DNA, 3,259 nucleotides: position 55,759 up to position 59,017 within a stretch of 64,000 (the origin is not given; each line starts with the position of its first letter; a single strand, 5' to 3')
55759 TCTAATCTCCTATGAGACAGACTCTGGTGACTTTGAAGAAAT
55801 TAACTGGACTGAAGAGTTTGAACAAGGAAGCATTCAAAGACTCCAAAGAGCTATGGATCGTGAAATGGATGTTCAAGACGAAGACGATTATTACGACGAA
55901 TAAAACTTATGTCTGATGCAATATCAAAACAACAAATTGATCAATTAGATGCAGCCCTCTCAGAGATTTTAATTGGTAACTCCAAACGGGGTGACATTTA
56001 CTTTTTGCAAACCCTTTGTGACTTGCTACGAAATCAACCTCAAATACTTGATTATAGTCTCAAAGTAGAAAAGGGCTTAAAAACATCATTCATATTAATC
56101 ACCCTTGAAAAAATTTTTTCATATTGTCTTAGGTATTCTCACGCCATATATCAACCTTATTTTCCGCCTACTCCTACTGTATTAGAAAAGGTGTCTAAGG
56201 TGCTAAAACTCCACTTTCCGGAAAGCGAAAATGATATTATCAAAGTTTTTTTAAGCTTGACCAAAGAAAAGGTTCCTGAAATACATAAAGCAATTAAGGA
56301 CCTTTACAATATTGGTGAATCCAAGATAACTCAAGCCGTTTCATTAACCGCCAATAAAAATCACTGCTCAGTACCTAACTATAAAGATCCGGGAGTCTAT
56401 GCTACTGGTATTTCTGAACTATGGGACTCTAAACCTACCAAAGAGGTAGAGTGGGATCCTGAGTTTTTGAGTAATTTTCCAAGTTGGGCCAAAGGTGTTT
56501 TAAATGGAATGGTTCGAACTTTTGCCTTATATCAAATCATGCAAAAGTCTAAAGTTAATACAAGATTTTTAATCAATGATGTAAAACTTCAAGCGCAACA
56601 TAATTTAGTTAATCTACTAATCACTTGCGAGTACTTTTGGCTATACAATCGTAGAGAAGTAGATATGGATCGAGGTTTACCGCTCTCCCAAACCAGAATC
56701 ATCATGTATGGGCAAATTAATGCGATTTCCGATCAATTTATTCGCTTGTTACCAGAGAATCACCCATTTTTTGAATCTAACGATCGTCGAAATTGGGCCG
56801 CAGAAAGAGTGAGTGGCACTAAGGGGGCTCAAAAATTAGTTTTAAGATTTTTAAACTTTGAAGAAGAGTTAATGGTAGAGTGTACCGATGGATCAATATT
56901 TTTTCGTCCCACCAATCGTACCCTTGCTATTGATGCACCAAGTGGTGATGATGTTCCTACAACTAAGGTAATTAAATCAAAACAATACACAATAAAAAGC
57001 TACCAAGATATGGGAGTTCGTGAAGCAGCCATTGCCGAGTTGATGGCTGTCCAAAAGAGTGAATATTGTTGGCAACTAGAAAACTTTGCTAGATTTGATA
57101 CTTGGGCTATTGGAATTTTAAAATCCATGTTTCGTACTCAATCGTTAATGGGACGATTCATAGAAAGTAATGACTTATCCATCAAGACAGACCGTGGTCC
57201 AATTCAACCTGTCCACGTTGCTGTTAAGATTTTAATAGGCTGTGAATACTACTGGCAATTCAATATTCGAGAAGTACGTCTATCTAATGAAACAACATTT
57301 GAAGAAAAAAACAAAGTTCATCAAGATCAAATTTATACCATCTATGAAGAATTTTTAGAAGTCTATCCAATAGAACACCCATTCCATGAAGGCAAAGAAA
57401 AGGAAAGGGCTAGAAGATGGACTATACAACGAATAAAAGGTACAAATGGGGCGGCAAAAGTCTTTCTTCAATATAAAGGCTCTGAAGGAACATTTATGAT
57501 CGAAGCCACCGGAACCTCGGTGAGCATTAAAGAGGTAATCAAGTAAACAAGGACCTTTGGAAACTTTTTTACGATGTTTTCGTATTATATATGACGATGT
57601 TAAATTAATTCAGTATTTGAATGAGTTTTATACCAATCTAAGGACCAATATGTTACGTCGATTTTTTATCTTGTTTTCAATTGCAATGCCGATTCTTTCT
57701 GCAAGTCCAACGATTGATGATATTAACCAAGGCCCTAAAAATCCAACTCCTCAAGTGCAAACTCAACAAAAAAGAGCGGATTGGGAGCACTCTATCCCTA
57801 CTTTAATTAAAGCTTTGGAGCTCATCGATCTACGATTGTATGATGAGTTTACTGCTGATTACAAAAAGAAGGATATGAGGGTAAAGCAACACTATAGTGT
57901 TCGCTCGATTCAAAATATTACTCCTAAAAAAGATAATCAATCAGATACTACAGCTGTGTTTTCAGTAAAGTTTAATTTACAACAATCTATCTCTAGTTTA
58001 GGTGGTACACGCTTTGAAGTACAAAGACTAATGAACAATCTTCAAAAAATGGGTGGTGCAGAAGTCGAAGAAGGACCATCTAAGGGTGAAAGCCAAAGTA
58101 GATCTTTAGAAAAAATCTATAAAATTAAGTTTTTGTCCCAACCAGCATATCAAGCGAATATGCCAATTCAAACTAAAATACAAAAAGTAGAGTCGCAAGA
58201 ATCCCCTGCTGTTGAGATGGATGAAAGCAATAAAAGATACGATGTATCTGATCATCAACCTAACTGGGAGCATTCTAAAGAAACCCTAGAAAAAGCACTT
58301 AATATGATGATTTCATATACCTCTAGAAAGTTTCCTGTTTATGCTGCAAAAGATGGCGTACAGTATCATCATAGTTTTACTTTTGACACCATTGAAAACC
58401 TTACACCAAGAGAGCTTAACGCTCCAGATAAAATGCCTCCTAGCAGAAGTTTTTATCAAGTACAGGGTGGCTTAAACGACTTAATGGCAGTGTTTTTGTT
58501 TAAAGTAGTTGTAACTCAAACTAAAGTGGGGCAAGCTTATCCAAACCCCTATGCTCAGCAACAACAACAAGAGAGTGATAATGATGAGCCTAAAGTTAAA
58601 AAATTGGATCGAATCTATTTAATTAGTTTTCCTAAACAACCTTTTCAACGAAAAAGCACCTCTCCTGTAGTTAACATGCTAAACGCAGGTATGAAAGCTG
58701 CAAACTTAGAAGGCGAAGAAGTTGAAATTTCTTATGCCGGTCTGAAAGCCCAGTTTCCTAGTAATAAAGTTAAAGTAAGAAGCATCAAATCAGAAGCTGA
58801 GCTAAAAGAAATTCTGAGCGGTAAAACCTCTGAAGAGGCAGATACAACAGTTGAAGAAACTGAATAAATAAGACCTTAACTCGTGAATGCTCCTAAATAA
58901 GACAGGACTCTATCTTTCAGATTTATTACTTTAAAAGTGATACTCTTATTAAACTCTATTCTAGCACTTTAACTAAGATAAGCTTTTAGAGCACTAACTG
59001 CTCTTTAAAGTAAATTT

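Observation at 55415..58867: Three-gene operon of unknown proteins, two of which are internal tandem duplications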

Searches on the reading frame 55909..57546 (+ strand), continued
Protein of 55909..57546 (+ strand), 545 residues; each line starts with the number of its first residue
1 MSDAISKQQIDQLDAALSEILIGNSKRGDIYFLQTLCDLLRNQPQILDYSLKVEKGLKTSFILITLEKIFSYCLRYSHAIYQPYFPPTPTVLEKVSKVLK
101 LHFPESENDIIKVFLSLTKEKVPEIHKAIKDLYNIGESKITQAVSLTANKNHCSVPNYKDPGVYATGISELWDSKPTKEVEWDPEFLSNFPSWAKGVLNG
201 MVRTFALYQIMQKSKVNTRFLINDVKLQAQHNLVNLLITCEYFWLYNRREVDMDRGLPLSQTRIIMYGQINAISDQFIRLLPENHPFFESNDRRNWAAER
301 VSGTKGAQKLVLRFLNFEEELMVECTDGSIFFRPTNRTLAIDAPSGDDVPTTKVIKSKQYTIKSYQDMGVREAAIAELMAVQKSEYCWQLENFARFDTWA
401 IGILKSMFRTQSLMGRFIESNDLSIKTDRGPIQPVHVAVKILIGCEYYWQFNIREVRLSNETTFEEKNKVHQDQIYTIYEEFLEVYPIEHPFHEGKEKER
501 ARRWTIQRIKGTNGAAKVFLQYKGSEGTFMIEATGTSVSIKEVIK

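Call 79: search_protein_families(library=pfam, alignment_id=A5, max_evalue=10)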
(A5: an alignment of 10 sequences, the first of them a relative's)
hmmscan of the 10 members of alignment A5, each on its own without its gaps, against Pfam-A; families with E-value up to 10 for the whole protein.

A. member 1, P0001 (545 aa): 0 families

B. families by the number of members that match (of 10 scanned): 7 families
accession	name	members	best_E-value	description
PF24945.1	DUF7759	1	0.021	Domain of unknown function (DUF7759)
PF16874.11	Glyco_hydro_36C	1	0.07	Glycosyl hydrolase family 36 C-terminal domain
PF13550.12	Phage-tail_3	1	0.076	Putative phage tail protein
PF25453.1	DUF7898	1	0.082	Domain of unknown function (DUF7898)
PF13387.12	Lnb_N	1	0.095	Lnb N-terminal periplasmic domain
PF13521.12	AAA_28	1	0.15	AAA domain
PF04334.17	DUF478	1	1.7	Protein of unknown function (DUF478)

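Call 81: search_dna_similar(query=window:55909-57546:+, collection=plasmids, mode=protein, max_evalue=0.001, max_rows=5)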
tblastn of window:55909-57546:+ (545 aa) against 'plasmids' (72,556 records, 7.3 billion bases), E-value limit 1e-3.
No match.

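Call 82: search_dna_similar(query=window:55909-57546:+, collection=phages, mode=protein, max_evalue=0.001, max_rows=5)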
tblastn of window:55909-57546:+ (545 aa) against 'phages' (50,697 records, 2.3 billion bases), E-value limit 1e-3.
No match.

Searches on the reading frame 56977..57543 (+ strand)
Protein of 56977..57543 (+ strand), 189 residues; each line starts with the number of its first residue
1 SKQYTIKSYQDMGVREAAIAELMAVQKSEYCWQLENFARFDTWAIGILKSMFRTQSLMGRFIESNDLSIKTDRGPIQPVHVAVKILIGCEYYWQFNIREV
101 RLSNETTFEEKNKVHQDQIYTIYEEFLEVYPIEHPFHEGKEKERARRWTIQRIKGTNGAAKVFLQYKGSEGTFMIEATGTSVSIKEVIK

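Call 36: search_solved_structures(query=A2, max_evalue=10)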
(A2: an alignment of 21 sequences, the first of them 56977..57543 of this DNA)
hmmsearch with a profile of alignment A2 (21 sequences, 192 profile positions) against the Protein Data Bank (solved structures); distinct sequences matched with E-value up to 10: 0.

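Call 40: predict_structure(alignment_id=A2)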
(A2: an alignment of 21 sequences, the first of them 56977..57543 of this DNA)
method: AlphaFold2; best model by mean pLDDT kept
length: 189 residues; sequences in the alignment: 21
mean_pLDDT: 91.2   pTM: 0.89
mean pLDDT of the five models: 91.2, 90.9, 90.5, 89.1, 88.7
residues with pLDDT >= 90: 136; 70-90: 50; 50-70: 3; < 50: 0
segments of 3 or more residues with pLDDT < 50: none
pLDDT, mean of each block of 10 residues (from residue 1): 83 95 89 86 93 95 93 94 97 94 88 94 93 82 85 86 96 96 93
secondary structure, 60 per line:
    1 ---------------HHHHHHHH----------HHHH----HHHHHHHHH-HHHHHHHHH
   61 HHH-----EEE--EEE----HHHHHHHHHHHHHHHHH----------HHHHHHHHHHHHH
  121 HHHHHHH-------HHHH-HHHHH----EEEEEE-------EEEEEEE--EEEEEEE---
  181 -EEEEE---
elements in order: H16-23 H34-37 H42-50 H52-63 E69-71 E74-76 H81-97 H108-127 H135-138 H140-144 E149-154 E162-168 E171-177 E182-186

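Call 46: fold_search(model_id=the predicted structure, library=pdb)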
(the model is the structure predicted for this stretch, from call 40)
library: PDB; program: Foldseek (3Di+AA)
matches with E <= 10: 201; with E <= 0.001: 0
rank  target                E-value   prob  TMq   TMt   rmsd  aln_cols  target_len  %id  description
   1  9exk                  7.8e-02  0.16  0.22  0.06  18.1       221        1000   12  Scalable protein design using hallucination in a relaxed sequence space (released 2024-10-16)
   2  1zx4_A                1.3e-01  0.21  0.19  0.20  13.8       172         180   12  Structure of ParB bound to DNA (released 2005-11-29)
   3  2nug_A                2.3e-01  0.09  0.17  0.15  18.4       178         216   13  Crystal structure of RNase III from Aquifex aeolicus complexed with ds-RNA at 1.7-Angstrom Resolution (released 2007-11-20)
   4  2nug_B                2.7e-01  0.09  0.17  0.15  18.4       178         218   13  Crystal structure of RNase III from Aquifex aeolicus complexed with ds-RNA at 1.7-Angstrom Resolution (released 2007-11-20)
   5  1yz9_A                3.8e-01  0.08  0.16  0.14  18.6       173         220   16  Crystal structure of RNase III mutant E110Q from Aquifex aeolicus complexed with double stranded RNA at 2.1-Angstrom R (released 2005-11-22)
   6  1rc7_A                4.5e-01  0.08  0.20  0.17  21.7       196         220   10  Crystal structure of RNase III Mutant E110K from Aquifex Aeolicus complexed with ds-RNA at 2.15 Angstrom Resolution (released 2004-03-30)
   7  2nue_A                4.5e-01  0.06  0.17  0.15  22.2       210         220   10  Crystal structure of RNase III from Aquifex aeolicus complexed with ds-RNA at 2.9-Angstrom Resolution (released 2007-11-20)
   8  1yyw_C                5.0e-01  0.05  0.16  0.14  23.3       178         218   15  Crystal structure of RNase III from Aquifex aeolicus complexed with double stranded RNA at 2.8-Angstrom Resolution (released 2005-11-22)
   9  1zx4_B                5.6e-01  0.08  0.17  0.18  14.6       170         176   13  Structure of ParB bound to DNA (released 2005-11-29)
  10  3qtt_A                6.0e-01  0.09  0.17  0.13  17.0       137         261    9  Crystal Structure of Pantoate-beta-alanine Ligase from Francisella tularensis Complexed with Beta-gamma ATP and Beta-a (released 2011-03-23)
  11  8xx9                  7.1e-01  0.16  0.16  0.06  10.9        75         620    8  Rhodothermus marinus alpha-amylase RmGH13_47A CBM48-A-B-C domains (released 2024-02-07)
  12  2ez6_A                7.9e-01  0.05  0.17  0.15  19.2       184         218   17  Crystal structure of Aquifex aeolicus RNase III (D44N) complexed with product of double-stranded RNA processing (released 2006-02-07)
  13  1yz9_B                1.1e+00  0.04  0.16  0.14  18.9       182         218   11  Crystal structure of RNase III mutant E110Q from Aquifex aeolicus complexed with double stranded RNA at 2.1-Angstrom R (released 2005-11-22)
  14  2ntz_A                1.2e+00  0.02  0.13  0.14  22.7       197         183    8  Structure of a ParB-DNA complex reveals a double B-box interaction (released 2007-02-20)
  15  8xxa_A                1.3e+00  0.11  0.16  0.06  10.9        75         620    8  Rhodothermus marinus alpha-amylase RmGH13_47A CBM48-A-B-C domains in complex with branched pentasaccharide (released 2024-02-07)
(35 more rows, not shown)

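Call 56: fold_search(model_id=the predicted structure, library=viral)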
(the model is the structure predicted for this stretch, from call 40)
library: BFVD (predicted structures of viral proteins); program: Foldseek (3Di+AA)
matches with E <= 10: 588; with E <= 0.001: 0
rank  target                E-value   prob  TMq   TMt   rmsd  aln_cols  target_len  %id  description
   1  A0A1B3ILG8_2          7.7e-02  0.21  0.19  0.05  18.4       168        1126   11  RNA-directed RNA polymerase L [Mothra virus]
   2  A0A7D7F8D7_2          8.1e-02  0.18  0.18  0.04  17.4       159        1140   17  RNA-directed RNA polymerase L [Blattodean phenui-related virus OKIAV266]
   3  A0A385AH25            1.1e-01  0.20  0.19  0.19  19.3       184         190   11  Uncharacterized protein [Methanobacterium virus Drs3]
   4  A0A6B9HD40            1.5e-01  0.15  0.19  0.05  20.0       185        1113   13  RNA dependent RNA polymerase [Plasmopara viticola lesion associated mycobunyavirales-like virus 4]
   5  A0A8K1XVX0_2          1.7e-01  0.12  0.22  0.05  16.6       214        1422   11  (no name in the UniProt tables at hand)
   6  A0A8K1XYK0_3          1.7e-01  0.09  0.15  0.04  15.5       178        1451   11  (no name in the UniProt tables at hand)
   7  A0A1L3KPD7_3          1.9e-01  0.25  0.25  0.06  17.1       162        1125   11  RNA-dependent RNA polymerase (Fragment) [Changping bunya-like virus 1]
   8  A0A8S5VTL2            2.4e-01  0.06  0.16  0.12  27.7       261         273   10  (no name in the UniProt tables at hand)
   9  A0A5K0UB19            3.7e-01  0.06  0.17  0.12  20.7       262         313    8  SprT-like domain-containing protein [Yasminevirus sp. GU-2018]
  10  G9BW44                5.0e-01  0.35  0.22  0.35   8.3        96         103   11  (no name in the UniProt tables at hand)
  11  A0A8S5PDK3            5.2e-01  0.25  0.26  0.38  11.8       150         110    7  Uncharacterized protein [Myoviridae sp. ctFPV8]
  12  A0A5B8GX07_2          5.6e-01  0.14  0.18  0.04  14.2       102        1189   15  Polyprotein [Rhizoctonia solani endornavirus 7]
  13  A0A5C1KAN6            5.6e-01  0.06  0.17  0.12  20.4       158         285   18  (no name in the UniProt tables at hand)
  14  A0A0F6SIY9            5.9e-01  0.14  0.19  0.32   6.6        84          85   17  Uncharacterized protein [Sinorhizobium phage phiN3]
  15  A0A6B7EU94            7.0e-01  0.08  0.21  0.19  15.1       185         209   12  (no name in the UniProt tables at hand)
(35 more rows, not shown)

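Call 69: find_related_loci(query=A2, collection=metagenome_contigs, flank=8000)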
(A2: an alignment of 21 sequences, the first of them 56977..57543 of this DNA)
Query A2 (189 aa) in metagenome_contigs; peptide patterns used: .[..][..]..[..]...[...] (x = any residue, [..] = any of these).
56 stretches matched a pattern; 7 encode a relative of the query (tblastn E <= 1e-3); 7 distinct loci.
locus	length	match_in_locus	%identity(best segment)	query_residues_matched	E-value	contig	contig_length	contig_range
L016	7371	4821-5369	31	6-188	3e-32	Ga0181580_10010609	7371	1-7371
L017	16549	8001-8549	31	6-188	3e-32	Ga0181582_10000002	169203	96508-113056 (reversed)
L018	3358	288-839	34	8-189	7e-32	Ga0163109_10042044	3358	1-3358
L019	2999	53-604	32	8-189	2e-31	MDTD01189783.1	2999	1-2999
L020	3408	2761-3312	34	8-189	2e-31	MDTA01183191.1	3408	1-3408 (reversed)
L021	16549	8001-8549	31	6-188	3e-32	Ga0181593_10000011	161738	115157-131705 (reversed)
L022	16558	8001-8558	29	3-186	3e-28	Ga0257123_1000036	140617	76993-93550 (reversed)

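Call 71: search_protein_families(library=pfam, proteins=[L017:8576-8956:+, L017:191-1678:+, L017:1691-2425:-, L017:12830-13144:+, L017:13184-14551:-], max_evalue=0.01)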
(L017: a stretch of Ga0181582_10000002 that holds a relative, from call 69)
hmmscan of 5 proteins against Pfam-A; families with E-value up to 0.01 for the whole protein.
L017:8576-8956:+ (126 aa): 1 family
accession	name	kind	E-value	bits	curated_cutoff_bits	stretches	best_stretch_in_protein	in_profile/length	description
PF00072.30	Response_reg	-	1.3e-12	48.3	30.2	1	6-120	1-110/111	Response regulator receiver domain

L017:191-1678:+ (495 aa): 0 families

L017:1691-2425:- (244 aa): 1 family
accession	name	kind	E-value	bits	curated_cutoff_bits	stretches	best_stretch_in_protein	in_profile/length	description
PF02190.22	LON_substr_bdg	-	2.4e-21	77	28.7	1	27-219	2-198/200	ATP-dependent protease La (LON) substrate-binding domain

L017:12830-13144:+ (104 aa): 1 family
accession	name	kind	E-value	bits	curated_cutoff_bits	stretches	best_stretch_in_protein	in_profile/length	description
PF00581.25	Rhodanese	-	3.3e-18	66.4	22.2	1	14-98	9-101/102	Rhodanese-like domain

L017:13184-14551:- (455 aa): 5 families
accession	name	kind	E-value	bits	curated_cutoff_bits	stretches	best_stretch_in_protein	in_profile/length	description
PF14559.12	TPR_19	-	0.0016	19.1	25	0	250-280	28-59/68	Tetratricopeptide repeat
PF00515.34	TPR_1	-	0.0026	18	27.8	0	250-279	4-33/34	Tetratricopeptide repeat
PF12895.13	ANAPC3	-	0.0069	17.1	27.2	0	26-81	16-70/82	Anaphase-promoting complex, cyclosome, subunit 3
PF13424.12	TPR_12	-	0.0069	17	30.1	0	245-277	43-75/77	Tetratricopeptide repeat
PF13431.12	TPR_17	-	0.0079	16.8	24.4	0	248-268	14-34/34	Tetratricopeptide repeat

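Call 83: find_related_loci(query=A2, collection=viral_contigs, flank=5000)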
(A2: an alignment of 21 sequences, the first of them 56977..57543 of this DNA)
Query A2 (189 aa) in viral_contigs; peptide patterns used: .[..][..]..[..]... (x = any residue, [..] = any of these).
95 stretches matched a pattern, but none encodes a relative of the query by tblastn (E <= 1e-3).

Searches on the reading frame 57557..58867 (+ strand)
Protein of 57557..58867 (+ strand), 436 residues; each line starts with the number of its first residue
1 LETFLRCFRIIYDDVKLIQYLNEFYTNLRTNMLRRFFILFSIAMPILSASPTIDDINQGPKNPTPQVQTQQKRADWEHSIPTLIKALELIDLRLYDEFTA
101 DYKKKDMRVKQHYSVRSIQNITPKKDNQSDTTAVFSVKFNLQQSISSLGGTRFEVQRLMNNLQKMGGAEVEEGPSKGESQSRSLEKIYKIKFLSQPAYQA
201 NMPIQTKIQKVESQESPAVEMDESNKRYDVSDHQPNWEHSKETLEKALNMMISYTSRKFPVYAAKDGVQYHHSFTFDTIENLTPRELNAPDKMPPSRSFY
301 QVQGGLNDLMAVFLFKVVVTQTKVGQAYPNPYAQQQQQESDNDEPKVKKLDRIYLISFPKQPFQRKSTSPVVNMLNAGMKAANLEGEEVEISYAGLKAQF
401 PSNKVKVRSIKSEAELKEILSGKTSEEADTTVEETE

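Call 3: search_protein_families(library=pfam, proteins=[window:57557-58867:+], max_evalue=1)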
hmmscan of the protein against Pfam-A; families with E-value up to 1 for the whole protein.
window:57557-58867:+ (436 aa): 0 families

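Call 4: search_protein_families(library=ncbifam, proteins=[window:57557-58867:+], max_evalue=1)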
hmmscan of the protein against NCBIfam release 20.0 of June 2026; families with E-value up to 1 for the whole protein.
window:57557-58867:+ (436 aa): 0 families

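Call 20: find_homologous_proteins(query=window:57650-58867:+)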
Query window:57650-58867:+ (405 aa): 3 proteins with E <= 0.001 among 2511 candidates.
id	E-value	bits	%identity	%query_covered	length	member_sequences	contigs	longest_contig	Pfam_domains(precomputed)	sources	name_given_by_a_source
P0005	8.7e-263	889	100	100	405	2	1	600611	-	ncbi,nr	ncbi:MAG: hypothetical protein KC646_01440 [Candidatus Cloacimonetes bacterium]|nr:hypothetical prot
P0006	4.7e-199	679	77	100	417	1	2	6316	-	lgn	-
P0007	6.2e-141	488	58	99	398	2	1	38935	-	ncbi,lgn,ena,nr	ncbi:MAG: hypothetical protein COB02_16955 [Candidatus Cloacimonadota bacterium]|nr:MAG: hypothetica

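Call 49: search_protein_families(library=pfam, alignment_id=A3, max_evalue=10)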
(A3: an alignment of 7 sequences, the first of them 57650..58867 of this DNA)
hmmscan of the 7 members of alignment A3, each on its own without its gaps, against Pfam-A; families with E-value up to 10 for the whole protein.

A. member 1, window:57650-58867:+ (405 aa): 0 families

B. families by the number of members that match (of 7 scanned): 2 families
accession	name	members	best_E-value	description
PF21045.3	INT10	1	0.12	Integrator subunit 10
PF11760.13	CbiG_N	1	0.22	Cobalamin synthesis G N-terminal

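Call 52: search_solved_structures(query=A3, max_evalue=10)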
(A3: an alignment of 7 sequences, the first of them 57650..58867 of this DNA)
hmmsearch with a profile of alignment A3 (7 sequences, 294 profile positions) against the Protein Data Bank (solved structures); distinct sequences matched with E-value up to 10: 2.
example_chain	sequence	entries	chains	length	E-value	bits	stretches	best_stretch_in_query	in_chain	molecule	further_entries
31mr_A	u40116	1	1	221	0.046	16.5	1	14-82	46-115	Cell envelope proteinase A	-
3gk5_A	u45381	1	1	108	1.4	11.6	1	57-131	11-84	Uncharacterized rhodanese-related protein TVG0868615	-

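Call 67: search_protein_families(library=padloc, proteins=[window:57650-58867:+], max_evalue=1)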
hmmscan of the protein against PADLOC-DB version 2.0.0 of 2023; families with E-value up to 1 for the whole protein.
window:57650-58867:+ (405 aa): 0 families

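Call 68: search_protein_families(library=phrogs, proteins=[window:57650-58867:+], max_evalue=1)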
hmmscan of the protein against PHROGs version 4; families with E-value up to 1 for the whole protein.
window:57650-58867:+ (405 aa): 0 families
